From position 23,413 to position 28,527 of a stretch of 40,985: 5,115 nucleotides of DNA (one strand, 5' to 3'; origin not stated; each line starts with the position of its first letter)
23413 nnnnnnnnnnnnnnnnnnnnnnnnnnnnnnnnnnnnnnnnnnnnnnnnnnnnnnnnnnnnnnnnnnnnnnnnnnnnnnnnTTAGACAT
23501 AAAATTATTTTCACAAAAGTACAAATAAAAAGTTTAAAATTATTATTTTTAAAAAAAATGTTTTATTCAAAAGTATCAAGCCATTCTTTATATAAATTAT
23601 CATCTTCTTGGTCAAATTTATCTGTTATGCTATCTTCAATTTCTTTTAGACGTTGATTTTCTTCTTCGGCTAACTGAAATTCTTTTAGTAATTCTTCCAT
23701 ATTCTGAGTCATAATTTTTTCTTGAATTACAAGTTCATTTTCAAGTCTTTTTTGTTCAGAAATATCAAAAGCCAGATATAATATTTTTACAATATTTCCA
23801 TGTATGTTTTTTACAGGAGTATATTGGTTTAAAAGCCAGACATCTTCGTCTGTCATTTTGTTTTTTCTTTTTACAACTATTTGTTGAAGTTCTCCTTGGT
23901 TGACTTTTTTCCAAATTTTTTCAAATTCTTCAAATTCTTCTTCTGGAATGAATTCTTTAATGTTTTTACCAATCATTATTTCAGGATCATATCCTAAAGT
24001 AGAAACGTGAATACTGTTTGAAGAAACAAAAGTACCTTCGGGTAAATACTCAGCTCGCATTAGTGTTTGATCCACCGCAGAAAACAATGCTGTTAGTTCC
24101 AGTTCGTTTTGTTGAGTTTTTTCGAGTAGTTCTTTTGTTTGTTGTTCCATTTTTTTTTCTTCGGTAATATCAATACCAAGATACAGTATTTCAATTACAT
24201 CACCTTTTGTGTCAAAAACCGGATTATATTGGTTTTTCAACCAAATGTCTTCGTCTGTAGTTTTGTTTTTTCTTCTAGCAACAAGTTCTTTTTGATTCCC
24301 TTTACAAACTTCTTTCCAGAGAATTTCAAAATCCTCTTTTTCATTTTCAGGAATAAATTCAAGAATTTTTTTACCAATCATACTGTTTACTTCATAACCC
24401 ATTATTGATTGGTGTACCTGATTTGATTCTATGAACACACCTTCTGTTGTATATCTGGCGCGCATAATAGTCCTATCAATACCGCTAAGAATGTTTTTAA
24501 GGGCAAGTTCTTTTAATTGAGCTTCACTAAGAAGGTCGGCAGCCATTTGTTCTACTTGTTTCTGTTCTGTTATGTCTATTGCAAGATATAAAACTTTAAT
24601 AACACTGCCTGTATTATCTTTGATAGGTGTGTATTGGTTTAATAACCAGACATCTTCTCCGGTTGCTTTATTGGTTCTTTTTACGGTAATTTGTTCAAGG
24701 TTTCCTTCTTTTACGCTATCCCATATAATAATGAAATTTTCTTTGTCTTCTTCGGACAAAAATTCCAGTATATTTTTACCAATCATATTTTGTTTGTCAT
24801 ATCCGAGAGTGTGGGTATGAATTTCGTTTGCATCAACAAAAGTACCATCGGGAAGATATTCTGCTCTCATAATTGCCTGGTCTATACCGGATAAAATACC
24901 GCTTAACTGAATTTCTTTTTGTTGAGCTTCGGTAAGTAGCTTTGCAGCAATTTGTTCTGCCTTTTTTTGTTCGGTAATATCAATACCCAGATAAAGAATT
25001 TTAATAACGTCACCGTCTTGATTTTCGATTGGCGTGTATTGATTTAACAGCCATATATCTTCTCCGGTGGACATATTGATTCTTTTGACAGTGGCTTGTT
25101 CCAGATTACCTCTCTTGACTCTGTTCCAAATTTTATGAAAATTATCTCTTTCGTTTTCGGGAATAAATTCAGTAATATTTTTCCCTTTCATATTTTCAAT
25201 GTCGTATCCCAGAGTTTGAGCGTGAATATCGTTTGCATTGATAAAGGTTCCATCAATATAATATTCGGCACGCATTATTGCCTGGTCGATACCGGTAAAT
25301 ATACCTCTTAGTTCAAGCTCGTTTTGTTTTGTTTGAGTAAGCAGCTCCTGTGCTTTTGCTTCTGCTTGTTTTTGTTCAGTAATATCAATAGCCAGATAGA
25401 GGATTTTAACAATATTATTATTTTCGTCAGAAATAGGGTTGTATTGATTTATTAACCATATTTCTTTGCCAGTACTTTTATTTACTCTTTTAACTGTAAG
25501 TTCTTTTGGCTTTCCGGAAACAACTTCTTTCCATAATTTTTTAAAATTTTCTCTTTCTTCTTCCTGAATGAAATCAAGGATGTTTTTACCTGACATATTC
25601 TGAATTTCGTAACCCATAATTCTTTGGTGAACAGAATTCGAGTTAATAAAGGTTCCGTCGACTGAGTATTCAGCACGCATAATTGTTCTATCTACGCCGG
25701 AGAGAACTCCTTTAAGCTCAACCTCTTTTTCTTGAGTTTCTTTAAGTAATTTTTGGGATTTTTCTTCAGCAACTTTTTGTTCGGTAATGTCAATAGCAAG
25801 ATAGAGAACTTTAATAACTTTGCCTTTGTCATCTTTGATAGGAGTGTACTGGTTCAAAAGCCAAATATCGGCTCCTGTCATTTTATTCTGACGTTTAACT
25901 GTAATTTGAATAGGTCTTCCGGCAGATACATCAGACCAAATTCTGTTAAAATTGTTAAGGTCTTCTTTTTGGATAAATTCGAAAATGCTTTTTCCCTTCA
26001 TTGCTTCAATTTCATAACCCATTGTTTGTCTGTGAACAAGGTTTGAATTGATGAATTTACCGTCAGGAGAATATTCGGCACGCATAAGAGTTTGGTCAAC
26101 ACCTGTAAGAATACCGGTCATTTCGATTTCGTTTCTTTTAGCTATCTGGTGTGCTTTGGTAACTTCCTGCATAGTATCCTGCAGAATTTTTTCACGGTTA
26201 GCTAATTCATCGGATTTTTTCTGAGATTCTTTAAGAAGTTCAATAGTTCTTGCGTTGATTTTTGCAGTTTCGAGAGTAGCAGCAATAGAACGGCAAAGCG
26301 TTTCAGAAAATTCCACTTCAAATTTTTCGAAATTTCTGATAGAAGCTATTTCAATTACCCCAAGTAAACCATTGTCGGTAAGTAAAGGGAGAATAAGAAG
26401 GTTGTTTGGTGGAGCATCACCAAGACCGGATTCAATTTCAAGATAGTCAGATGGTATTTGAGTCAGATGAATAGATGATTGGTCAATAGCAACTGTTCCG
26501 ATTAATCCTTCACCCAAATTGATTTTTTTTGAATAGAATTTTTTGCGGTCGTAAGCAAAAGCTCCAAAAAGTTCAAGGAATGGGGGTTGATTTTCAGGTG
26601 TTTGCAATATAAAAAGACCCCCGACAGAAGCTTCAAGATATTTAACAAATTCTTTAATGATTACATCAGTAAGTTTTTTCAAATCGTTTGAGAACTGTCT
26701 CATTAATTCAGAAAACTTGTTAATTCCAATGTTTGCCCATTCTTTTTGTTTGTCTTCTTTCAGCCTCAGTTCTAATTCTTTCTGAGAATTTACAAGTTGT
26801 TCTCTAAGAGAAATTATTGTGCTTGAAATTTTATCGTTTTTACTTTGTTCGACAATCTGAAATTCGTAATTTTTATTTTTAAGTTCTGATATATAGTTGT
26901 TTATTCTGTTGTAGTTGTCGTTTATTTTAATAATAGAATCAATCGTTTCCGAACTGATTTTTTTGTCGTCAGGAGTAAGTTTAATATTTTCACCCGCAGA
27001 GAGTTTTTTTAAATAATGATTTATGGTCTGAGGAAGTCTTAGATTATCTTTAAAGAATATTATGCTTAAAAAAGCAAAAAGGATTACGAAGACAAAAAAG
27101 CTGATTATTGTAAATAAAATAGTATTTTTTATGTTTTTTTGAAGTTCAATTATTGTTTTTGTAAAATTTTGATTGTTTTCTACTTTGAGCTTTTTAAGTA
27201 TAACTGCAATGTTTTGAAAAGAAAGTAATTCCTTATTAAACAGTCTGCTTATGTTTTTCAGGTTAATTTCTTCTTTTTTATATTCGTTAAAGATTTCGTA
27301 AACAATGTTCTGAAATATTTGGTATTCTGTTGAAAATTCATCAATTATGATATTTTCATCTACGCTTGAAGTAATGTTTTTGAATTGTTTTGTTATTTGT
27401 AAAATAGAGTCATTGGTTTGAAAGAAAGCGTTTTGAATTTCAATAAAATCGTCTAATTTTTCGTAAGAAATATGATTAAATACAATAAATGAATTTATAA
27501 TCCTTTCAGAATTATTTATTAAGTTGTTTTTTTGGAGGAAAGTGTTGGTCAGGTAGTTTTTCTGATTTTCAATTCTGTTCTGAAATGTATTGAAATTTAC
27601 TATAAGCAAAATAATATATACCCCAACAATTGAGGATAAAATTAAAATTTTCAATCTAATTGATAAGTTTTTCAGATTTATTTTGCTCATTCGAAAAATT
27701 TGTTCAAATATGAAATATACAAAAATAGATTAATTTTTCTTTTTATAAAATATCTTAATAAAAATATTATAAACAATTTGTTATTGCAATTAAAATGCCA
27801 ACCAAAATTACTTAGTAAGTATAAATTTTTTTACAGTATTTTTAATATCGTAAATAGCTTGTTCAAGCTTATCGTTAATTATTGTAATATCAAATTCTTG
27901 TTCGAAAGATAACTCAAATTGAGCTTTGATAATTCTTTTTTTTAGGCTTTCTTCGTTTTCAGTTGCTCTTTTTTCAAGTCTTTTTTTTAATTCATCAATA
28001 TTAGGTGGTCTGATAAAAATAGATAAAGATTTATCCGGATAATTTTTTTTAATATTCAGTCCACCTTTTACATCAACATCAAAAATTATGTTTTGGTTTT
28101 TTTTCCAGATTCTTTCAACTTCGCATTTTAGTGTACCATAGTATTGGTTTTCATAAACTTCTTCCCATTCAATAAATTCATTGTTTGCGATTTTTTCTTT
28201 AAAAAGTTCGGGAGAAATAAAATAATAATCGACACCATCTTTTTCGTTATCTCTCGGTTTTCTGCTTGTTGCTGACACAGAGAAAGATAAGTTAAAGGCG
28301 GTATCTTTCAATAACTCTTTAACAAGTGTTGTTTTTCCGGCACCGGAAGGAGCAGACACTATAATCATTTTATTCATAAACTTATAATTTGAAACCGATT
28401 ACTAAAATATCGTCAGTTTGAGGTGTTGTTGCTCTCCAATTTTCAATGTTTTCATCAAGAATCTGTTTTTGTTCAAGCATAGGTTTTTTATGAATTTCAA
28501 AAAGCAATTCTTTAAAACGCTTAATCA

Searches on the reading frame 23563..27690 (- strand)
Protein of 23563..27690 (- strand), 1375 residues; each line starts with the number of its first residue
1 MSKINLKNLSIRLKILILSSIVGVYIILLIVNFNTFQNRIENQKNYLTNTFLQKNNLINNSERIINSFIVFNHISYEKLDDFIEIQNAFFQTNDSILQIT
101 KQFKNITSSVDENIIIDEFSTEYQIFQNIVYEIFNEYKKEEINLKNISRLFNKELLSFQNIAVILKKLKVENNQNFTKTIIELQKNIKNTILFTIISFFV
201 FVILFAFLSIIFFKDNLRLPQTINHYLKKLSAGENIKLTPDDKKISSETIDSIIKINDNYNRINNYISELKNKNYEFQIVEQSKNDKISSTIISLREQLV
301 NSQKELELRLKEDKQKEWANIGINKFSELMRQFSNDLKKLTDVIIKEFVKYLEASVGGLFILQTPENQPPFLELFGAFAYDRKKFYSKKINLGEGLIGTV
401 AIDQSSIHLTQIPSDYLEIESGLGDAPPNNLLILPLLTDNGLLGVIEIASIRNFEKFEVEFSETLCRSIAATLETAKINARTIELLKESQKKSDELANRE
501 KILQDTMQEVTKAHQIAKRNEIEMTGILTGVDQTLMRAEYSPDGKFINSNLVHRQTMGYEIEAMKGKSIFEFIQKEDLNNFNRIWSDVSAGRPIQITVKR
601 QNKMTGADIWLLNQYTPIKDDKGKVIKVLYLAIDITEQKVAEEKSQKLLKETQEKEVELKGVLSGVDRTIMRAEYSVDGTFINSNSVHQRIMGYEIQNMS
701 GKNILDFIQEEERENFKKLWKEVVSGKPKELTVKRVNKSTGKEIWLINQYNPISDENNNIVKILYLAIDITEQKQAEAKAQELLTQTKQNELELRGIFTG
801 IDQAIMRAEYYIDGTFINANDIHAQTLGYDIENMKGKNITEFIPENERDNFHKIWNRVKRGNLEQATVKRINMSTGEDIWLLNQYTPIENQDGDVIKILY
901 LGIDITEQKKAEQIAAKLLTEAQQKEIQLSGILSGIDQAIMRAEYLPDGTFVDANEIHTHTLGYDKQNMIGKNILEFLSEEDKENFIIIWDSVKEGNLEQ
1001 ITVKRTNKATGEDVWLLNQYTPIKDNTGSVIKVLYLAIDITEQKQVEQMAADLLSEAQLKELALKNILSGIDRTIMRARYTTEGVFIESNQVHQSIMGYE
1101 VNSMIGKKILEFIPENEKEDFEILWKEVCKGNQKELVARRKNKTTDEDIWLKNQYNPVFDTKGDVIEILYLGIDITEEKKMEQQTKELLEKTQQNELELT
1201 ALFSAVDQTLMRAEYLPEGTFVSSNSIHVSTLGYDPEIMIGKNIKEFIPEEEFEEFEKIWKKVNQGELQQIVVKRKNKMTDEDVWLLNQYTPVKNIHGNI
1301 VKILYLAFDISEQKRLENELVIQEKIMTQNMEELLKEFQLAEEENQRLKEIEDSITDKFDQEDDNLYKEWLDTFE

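Call 78: search_protein_families(library=pfam, proteins=[window:23563-27690:-], max_evalue=0.00001)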
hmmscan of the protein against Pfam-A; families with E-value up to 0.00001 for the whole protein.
window:23563-27690:- (1375 aa): 12 families
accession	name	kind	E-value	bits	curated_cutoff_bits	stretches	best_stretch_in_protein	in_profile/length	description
PF08448.16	PAS_4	-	4.7e-73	242.9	23.1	6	947-1044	13-109/110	PAS fold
PF13426.13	PAS_9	-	1.5e-47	160.5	27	6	813-907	10-103/103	PAS domain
PF08447.18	PAS_3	-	2.2e-41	140.4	25.6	1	684-764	4-86/89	PAS fold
PF00989.32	PAS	-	1.2e-38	132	22.6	1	678-770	20-113/113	PAS fold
PF17202.10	sCache_3_3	-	4.7e-24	85.2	28.8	0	878-910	70-102/107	Single cache domain 3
PF17201.10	Cache_3-Cache_2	-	1.1e-22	81.1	27.7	0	879-909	158-188/299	Cache 3/Cache 2 fusion domain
PF13596.12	PAS_10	-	7.6e-13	49.5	22.1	0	562-636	36-106/106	PAS domain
PF13185.12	GAF_2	-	3.2e-10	40.8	28.6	1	335-474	2-136/136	GAF domain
PF24820.1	Diguanyl_cycl_sensor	-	6e-08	33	28.1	0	813-860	15-62/109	Diguanylate cyclase-like sensor domain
PF21903.1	BDI_0842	-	4.8e-07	30.5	27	0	1031-1067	28-64/89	Hypothetical protein BDI_0842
PF14598.12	PAS_11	-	1.8e-06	28.3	25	0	676-759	9-92/109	PAS domain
PF01590.32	GAF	-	3.8e-06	27.9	22.4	1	336-473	1-133/133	GAF domain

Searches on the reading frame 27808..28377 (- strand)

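Call 7: search_protein_families(library=pfam, proteins=[window:27808-28377:-])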
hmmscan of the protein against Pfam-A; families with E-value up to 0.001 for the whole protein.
window:27808-28377:- (189 aa): 3 families
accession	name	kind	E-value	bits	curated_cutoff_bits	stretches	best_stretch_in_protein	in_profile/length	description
PF00625.27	Guanylate_kin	-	6.8e-47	159.9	25.2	1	2-183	2-180/182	Guanylate kinase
PF13238.12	AAA_18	-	8.7e-06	26.7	29.4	1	5-143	1-117/128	AAA domain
PF03215.21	Rad17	-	0.00028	21.3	23.8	1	3-65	46-108/186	Rad17 P-loop domain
